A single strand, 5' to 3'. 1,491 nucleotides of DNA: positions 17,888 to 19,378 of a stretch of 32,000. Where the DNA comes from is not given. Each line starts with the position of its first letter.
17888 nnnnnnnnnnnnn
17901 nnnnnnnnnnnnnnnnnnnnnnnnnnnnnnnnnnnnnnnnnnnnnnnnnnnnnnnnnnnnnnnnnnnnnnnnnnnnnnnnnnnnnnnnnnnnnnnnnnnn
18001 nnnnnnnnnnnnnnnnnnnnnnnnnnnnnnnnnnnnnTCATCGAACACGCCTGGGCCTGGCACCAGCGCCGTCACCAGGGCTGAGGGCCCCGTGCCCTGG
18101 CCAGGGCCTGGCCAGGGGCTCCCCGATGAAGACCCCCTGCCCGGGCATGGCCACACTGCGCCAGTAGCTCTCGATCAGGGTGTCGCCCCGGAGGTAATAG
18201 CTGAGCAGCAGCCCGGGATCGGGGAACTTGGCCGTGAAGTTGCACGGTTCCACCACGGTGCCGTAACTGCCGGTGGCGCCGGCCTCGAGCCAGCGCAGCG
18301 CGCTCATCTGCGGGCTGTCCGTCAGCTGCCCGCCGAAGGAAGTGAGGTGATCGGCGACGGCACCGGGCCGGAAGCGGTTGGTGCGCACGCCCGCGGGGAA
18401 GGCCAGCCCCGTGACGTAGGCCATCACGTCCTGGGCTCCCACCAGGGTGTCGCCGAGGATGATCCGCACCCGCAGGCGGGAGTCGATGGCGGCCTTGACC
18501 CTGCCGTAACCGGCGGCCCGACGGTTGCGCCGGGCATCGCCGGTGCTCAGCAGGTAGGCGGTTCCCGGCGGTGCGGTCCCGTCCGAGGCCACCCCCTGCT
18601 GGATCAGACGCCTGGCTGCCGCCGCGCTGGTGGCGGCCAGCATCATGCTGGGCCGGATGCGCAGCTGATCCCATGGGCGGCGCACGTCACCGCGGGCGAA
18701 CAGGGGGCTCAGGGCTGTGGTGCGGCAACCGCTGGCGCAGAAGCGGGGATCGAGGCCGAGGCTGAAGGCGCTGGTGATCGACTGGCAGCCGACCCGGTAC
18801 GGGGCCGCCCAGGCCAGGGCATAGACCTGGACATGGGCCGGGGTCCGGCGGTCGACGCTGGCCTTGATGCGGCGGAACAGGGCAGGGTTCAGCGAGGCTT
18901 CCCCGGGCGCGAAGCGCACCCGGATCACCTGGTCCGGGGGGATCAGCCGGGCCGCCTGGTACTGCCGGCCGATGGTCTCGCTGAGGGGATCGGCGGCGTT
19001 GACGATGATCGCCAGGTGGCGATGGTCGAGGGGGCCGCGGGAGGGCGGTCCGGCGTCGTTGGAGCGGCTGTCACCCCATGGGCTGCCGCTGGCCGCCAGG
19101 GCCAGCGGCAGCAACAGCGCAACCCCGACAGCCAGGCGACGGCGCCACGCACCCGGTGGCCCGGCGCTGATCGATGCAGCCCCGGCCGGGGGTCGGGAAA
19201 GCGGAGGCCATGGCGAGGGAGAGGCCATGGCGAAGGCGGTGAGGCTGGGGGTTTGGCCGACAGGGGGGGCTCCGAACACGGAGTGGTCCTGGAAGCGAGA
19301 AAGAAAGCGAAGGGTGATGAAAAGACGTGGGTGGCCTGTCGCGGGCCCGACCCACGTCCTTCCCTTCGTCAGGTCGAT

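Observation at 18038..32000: Surface-glycan locus: secreted TIGR03790-like protein divergent from an MsbA/PglK-type ABC half-transporter and a translationally coupled glycosyltransferase operon, with no Wzx/Wzy, Wzm/Wzt or priming transferase in view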

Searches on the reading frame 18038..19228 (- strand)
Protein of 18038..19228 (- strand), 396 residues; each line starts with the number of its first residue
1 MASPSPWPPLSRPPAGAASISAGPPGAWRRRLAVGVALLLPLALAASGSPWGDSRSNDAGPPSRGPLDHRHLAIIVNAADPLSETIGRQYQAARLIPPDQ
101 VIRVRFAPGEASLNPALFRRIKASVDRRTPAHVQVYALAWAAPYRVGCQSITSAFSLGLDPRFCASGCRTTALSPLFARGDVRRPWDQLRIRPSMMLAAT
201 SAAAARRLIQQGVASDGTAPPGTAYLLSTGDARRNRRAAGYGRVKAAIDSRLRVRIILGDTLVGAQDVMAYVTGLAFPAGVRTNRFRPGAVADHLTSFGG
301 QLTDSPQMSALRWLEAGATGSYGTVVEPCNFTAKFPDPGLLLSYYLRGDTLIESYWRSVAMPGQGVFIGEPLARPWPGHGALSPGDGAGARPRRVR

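Call 10: search_protein_families(library=ncbifam, proteins=[window:18038-19228:-], max_evalue=0.001)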
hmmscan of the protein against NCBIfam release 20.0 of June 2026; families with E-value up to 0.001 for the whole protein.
window:18038-19228:- (396 aa): 1 family
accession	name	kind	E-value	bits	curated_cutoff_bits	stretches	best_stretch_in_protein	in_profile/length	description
TIGR03790.1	TIGR03790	subfamily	2.5e-61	207.9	67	1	71-359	2-311/316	TIGR03790 family protein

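Call 11: search_protein_families(library=pfam, proteins=[window:18038-19228:-], max_evalue=0.001)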
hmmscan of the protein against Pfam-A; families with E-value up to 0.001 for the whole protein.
window:18038-19228:- (396 aa): 0 families

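Call 36: find_homologous_proteins(query=window:18038-19228:-, max_evalue=0.001)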
Query window:18038-19228:- (396 aa): 5737 proteins with E <= 0.001 among 8000 candidates; the best 120 are listed.
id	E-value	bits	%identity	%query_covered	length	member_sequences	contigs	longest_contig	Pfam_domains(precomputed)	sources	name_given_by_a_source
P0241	7.2e-235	797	94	95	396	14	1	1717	-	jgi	jgi:uncharacterized protein (TIGR03790 family)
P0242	1.4e-221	754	89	91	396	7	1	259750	-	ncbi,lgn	-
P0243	5.4e-218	742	90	86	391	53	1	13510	-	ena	-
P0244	2.1e-213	727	89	88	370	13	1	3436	-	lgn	-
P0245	5.3e-211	719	86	93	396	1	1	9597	-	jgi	jgi:uncharacterized protein (TIGR03790 family)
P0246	7.0e-209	712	87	89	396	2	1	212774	-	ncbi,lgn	-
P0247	5.0e-191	653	83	86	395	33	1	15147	-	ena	-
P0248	2.0e-189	648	84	87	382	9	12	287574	-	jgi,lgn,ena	-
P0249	1.1e-188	645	83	87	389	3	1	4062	-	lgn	-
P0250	2.0e-188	644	85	84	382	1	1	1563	-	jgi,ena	jgi:uncharacterized protein (TIGR03790 family)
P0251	7.3e-188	643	83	86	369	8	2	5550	-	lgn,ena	-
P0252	1.6e-187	641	84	84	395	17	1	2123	-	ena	-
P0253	5.1e-187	640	77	97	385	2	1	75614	-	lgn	-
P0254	1.1e-186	639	82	86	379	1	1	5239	-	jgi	jgi:uncharacterized protein (TIGR03790 family)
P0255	7.1e-186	636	83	84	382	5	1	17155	-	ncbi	-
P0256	7.5e-186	636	82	88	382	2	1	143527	-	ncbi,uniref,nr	ncbi:TIGR03790 family protein [Synechococcus sp. CS-1332]|uniref:TIGR03790 family protein n=1 Tax=Sy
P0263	1.3e-183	629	84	84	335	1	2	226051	-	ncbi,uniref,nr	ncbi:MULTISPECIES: TIGR03790 family protein [unclassified Cyanobium]|uniref:TIGR03790 family protein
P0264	4.5e-182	623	81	87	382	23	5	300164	-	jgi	jgi:uncharacterized protein (TIGR03790 family)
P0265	8.3e-181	619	79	92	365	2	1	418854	-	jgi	jgi:uncharacterized protein (TIGR03790 family)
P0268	1.0e-178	612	82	84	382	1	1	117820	-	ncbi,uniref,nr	ncbi:TIGR03790 family protein [Cyanobium gracile]|uniref:TIGR03790 family protein n=1 Tax=Cyanobium 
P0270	1.9e-177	608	80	85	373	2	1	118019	-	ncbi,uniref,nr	ncbi:TIGR03790 family protein [Synechococcus sp. CCY 9618]|uniref:TIGR03790 family protein n=1 Tax=S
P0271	2.1e-175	601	79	86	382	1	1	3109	-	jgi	jgi:uncharacterized protein (TIGR03790 family)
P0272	1.2e-174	599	80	85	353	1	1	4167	-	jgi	jgi:uncharacterized protein (TIGR03790 family)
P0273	3.1e-173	594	80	82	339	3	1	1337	-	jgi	jgi:uncharacterized protein (TIGR03790 family)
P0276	1.6e-169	582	79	83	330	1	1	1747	-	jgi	jgi:uncharacterized protein (TIGR03790 family)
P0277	1.2e-168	579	78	84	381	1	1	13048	-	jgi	jgi:uncharacterized protein (TIGR03790 family)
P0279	1.1e-159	550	74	85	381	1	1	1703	-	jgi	jgi:uncharacterized protein (TIGR03790 family)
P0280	4.7e-157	541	74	85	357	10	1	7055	-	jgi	jgi:uncharacterized protein (TIGR03790 family)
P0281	1.2e-156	540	70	89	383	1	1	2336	-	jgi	jgi:uncharacterized protein (TIGR03790 family)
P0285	2.4e-151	522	71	87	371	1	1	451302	-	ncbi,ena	-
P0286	2.5e-151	522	66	93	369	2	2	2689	-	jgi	jgi:uncharacterized protein (TIGR03790 family)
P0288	1.7e-150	519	70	85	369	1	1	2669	-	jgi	jgi:uncharacterized protein (TIGR03790 family)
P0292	1.0e-143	497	64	86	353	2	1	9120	-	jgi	jgi:uncharacterized protein (TIGR03790 family)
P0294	4.0e-143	495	70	83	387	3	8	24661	-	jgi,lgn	jgi:uncharacterized protein (TIGR03790 family)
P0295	2.2e-142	493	66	86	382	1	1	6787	-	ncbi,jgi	jgi:uncharacterized protein (TIGR03790 family)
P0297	1.6e-141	490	67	84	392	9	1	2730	-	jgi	jgi:uncharacterized protein (TIGR03790 family)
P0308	3.4e-138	479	68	80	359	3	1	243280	-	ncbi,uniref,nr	ncbi:TIGR03790 family protein [Synechococcus sp. ATX 2A4]|uniref:TIGR03790 family protein n=1 Tax=Sy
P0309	3.4e-138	479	67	84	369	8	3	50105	-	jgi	jgi:uncharacterized protein (TIGR03790 family)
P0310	3.8e-138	479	68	80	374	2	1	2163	-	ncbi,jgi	jgi:uncharacterized protein (TIGR03790 family)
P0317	3.9e-137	475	68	79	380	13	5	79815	-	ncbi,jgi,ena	jgi:uncharacterized protein (TIGR03790 family)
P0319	9.8e-137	474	65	86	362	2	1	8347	-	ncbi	ncbi:MAG: TIGR03790 family protein [Cyanobium sp.]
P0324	1.5e-135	470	64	84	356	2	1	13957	-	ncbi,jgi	jgi:uncharacterized protein (TIGR03790 family)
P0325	1.7e-135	470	65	90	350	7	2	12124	-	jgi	jgi:uncharacterized protein (TIGR03790 family)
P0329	3.2e-135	469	66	79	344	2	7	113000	-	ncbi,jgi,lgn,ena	jgi:uncharacterized protein (TIGR03790 family)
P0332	7.5e-135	468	65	84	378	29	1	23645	-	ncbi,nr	ncbi:MAG: TIGR03790 family protein [Cyanobacteria bacterium]|nr:TIGR03790 family protein [Cyanobacte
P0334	1.6e-134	467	67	81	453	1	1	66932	-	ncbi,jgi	jgi:uncharacterized protein (TIGR03790 family)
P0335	2.2e-134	466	67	80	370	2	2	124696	-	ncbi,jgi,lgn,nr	ncbi:TIGR03790 family protein [Cyanobium sp. FGCU-6]|jgi:uncharacterized protein (TIGR03790 family)|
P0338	3.6e-134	466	67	79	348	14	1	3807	-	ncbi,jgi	jgi:uncharacterized protein (TIGR03790 family)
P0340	4.6e-134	465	68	80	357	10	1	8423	-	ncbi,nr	ncbi:MAG: TIGR03790 family protein [Cyanobacteriota bacterium]|nr:TIGR03790 family protein [Cyanobac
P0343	3.7e-133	462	63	89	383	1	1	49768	-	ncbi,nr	ncbi:MAG: TIGR03790 family protein [Cyanobacteriota bacterium]|nr:TIGR03790 family protein [Cyanobac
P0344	3.8e-133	462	65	80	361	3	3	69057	-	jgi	jgi:uncharacterized protein (TIGR03790 family)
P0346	1.3e-132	461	65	85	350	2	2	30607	-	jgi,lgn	jgi:uncharacterized protein (TIGR03790 family)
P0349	5.4e-132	459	65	81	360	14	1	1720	-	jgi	jgi:uncharacterized protein (TIGR03790 family)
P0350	5.7e-132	458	65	85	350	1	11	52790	-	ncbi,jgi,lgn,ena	jgi:uncharacterized protein (TIGR03790 family)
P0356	1.5e-131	457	67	82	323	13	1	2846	-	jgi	jgi:uncharacterized protein (TIGR03790 family)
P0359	3.0e-131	456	65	82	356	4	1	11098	-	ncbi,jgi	jgi:uncharacterized protein (TIGR03790 family)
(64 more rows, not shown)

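Call 37: find_encoding_contigs(protein=P0263, flank=10000, max_places=1)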
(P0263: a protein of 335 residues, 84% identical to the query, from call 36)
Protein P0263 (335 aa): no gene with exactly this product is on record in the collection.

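Call 38: find_encoding_contigs(protein=P0285, flank=10000, max_places=1)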
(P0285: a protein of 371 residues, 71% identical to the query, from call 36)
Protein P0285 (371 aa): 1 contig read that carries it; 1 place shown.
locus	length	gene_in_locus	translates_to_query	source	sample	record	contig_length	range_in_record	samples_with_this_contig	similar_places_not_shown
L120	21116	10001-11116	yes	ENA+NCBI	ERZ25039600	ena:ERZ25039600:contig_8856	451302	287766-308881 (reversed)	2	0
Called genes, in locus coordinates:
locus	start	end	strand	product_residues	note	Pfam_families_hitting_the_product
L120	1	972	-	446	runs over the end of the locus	PF13439:Glyco_transf_4 (weak), PF00534:Glycos_transf_1, PF13692:Glyco_trans_1_4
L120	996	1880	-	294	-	-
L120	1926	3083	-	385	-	PF26337:Gtf3_C (weak)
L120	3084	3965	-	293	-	PF00535:Glycos_transf_2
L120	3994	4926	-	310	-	PF00535:Glycos_transf_2, PF10111:Glyco_tranf_2_2, PF13641:Glyco_tranf_2_3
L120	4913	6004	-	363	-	PF00534:Glycos_transf_1, PF13692:Glyco_trans_1_4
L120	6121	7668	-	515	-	PF00733:Asn_synthase (weak)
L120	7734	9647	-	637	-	PF00664:ABC_membrane, PF00005:ABC_tran, PF02463:SMC_N (weak)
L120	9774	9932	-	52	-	-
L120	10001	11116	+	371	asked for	-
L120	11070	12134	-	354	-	PF01370:Epimerase, PF02719:Polysacc_synt_2 (faint), PF04321:RmlD_sub_bind, PF07993:NAD_binding_4 (faint), PF16363:GDP_Man_Dehyd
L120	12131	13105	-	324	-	PF01370:Epimerase, PF04321:RmlD_sub_bind (weak), PF16363:GDP_Man_Dehyd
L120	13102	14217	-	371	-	PF01370:Epimerase, PF04321:RmlD_sub_bind (weak), PF16363:GDP_Man_Dehyd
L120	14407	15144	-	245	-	PF12811:BaxI_1, PF01027:Bax1-I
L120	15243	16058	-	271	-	PF02562:PhoH, PF13245:AAA_19 (weak), PF13604:AAA_30 (weak)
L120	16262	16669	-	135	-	PF00886:Ribosomal_S16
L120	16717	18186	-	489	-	PF02881:SRP54_N, PF06414:Zeta_toxin (weak), PF00448:SRP54, PF02978:SRP_SPB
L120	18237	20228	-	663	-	PF25515:Arm_PDR, PF23468:ARC6, PF13355:ARC6-like_IMS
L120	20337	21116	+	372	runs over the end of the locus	PF00676:E1_dh, PF02775:TPP_enzyme_C (weak)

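Call 49: predict_structure(alignment_id=A1)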
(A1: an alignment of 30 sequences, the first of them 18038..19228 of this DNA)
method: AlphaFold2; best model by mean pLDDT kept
length: 396 residues; sequences in the alignment: 30
mean_pLDDT: 63.3   pTM: 0.64
mean pLDDT of the five models: 63.3, 57.0, 53.5, 51.3, 43.7
residues with pLDDT >= 90: 30; 70-90: 149; 50-70: 96; < 50: 121
segments of 3 or more residues with pLDDT < 50: 1-3, 15-23, 47-62, 165-174, 274-280, 294-334, 360-372, 378-396
pLDDT, mean of each block of 10 residues (from residue 1): 53 47 56 75 54 38 63 90 90 87 88 89 89 79 74 78 53 48 63 74 75 67 76 69 84 78 71 51 60 42 33 38 36 57 75 65 44 50 30 31
secondary structure, 60 per line:
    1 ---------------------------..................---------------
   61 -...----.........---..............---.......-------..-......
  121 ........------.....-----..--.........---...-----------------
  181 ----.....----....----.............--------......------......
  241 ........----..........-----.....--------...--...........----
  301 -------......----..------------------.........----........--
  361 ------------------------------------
elements in order: H28-45 E72-77 H81-94 E101-104 H115-128 E135-139 H151-157 H185-189 E194-197 H202-214 E223-228 H235-248 E253-258 H259-262 E268-272 E286-296 E308-313 H338-346 H351-358

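Call 60: fold_search(model_id=the predicted structure, library=pdb)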
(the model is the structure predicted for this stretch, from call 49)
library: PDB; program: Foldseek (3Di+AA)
matches with E <= 10: 421; with E <= 0.001: 0
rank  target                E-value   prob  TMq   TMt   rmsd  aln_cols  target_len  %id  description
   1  9mpy_A                1.2e-02  0.16  0.16  0.15  20.5       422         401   12  Structure of Saro_1862, a UPF0261 domain protein from Novosphingobium aromaticivorans with bound acetovanillone (released 2025-09-24)
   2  7e7m_C                8.7e-02  0.15  0.15  0.20  13.0       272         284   10  Crystal Structure Analysis of the Streptococcus agalactiae Ribose Binding Protein RbsB (released 2022-03-02)
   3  9mpy_B                1.1e-01  0.11  0.16  0.16  17.2       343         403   13  Structure of Saro_1862, a UPF0261 domain protein from Novosphingobium aromaticivorans with bound acetovanillone (released 2025-09-24)
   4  6e7u_C                1.1e-01  0.10  0.16  0.17  13.2       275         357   12  Heterodimer of the GluN1b-GluN2B NMDA receptor amino-terminal domains bound to allosteric inhibitor 93-31 (released 2019-01-30)
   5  9jwl_B                1.2e-01  0.13  0.15  0.19  13.4       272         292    9  De novo designed D-allose binding protein based on 1rpj (released 2025-10-15)
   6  10en_A                1.2e-01  0.11  0.16  0.10  13.2       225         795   12  SK3D-Matured in complex with GluN1-GluN2B, full refinement (released 2026-03-25)
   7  2qvc_A                1.3e-01  0.14  0.15  0.19  13.1       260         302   13  Crystal structure of a periplasmic sugar ABC transporter from Thermotoga maritima (released 2007-08-28)
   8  8jj2_D                1.3e-01  0.11  0.15  0.10  12.9       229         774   10  Cryo-EM structure of GluN1-2A NMDAR in complex with human Fab2G7 in one fab conformation (released 2024-06-05)
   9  8e92_C                1.7e-01  0.09  0.15  0.10  13.6       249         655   10  D-cycloserine and glutamate bound Human GluN1a-GluN2C NMDA receptor in intact conformation (released 2022-12-07)
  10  1ba2_A                1.8e-01  0.14  0.17  0.22  11.6       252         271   10  D67R MUTANT OF D-RIBOSE-BINDING PROTEIN FROM ESCHERICHIA COLI (released 1998-07-15)
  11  8jj1_B                1.8e-01  0.11  0.19  0.12  13.0       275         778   12  Cryo-EM structure of GluN1-2A NMDAR in complex with human Fab2G7 in two fab conformation (released 2024-06-05)
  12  9iyp_A                1.8e-01  0.10  0.17  0.11  12.9       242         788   12  Structure of the human GluN1-N2B NMDA receptors in the Mg2+ bound state (released 2025-03-05)
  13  2h3h_A                1.9e-01  0.12  0.15  0.18  12.8       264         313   13  Crystal structure of the liganded form of Thermotoga maritima glucose binding protein (released 2007-05-22)
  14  6hnj                  2.0e-01  0.10  0.18  0.22  13.8       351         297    7  The ligand-bound, open structure of CD0873, a substrate binding protein with adhesive properties from Clostridium diffic (released 2019-08-28)
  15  4yv7                  2.4e-01  0.13  0.16  0.21  13.6       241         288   13  CRYSTAL STRUCTURE OF AN ABC TRANSPORTER SOLUTE BINDING PROTEIN (IPR025997) FROM MYCOBACTERIUM SMEGMATIS (MSMEI_3018, TAR (released 2015-04-01)
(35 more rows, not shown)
